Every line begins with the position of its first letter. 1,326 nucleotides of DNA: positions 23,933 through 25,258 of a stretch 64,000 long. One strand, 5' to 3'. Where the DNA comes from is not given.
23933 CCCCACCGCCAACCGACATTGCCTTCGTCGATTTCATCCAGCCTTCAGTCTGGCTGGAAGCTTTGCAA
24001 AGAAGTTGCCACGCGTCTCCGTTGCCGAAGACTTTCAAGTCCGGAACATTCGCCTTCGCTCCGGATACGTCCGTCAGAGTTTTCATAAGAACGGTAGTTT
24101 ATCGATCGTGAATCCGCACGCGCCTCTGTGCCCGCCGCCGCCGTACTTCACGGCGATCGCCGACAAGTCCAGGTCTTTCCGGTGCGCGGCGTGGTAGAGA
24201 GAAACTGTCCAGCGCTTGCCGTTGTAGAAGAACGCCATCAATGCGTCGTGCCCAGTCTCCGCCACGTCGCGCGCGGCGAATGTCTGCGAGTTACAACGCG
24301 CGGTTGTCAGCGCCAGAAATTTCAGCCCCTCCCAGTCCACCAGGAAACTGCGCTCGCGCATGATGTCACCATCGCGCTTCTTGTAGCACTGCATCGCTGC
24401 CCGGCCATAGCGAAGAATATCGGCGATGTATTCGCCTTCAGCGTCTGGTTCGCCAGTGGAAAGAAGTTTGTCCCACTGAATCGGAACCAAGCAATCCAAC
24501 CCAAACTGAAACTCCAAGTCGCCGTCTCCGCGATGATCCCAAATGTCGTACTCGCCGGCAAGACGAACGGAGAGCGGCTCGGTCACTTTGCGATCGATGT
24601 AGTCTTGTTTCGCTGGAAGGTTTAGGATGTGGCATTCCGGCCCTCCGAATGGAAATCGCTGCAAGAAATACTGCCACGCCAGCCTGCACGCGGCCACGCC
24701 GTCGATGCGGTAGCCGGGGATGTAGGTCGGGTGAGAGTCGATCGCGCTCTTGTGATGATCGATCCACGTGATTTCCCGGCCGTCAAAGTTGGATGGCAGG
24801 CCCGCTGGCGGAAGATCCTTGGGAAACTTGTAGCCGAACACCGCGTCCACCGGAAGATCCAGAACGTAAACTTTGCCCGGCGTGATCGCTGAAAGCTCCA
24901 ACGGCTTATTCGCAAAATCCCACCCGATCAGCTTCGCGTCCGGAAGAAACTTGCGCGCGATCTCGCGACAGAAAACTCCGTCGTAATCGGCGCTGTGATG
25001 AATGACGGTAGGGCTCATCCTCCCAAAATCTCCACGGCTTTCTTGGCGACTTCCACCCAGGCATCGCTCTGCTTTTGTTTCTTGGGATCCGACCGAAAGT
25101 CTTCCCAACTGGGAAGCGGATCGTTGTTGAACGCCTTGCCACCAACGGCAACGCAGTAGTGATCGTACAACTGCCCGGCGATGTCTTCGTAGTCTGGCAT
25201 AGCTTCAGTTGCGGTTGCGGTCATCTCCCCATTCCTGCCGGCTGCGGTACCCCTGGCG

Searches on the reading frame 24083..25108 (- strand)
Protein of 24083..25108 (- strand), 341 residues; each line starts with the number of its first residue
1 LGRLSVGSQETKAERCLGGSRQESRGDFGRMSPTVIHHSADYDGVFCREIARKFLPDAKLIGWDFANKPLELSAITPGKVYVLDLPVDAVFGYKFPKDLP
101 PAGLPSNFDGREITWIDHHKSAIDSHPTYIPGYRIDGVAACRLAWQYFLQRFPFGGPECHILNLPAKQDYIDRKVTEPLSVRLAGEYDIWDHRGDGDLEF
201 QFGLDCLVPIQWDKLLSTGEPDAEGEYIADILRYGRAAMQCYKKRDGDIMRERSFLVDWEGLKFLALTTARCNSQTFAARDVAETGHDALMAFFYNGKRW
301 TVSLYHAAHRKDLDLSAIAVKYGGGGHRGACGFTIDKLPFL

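Call 20: search_protein_families(library=phrogs, proteins=[window:24083-25108:-], max_evalue=0.001)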
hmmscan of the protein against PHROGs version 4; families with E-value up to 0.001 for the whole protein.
window:24083-25108:- (341 aa): 1 family
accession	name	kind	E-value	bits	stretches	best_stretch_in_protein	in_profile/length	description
phrog_4771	-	other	7.7e-17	62.4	1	30-338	15-286/363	DHH phosphoesterase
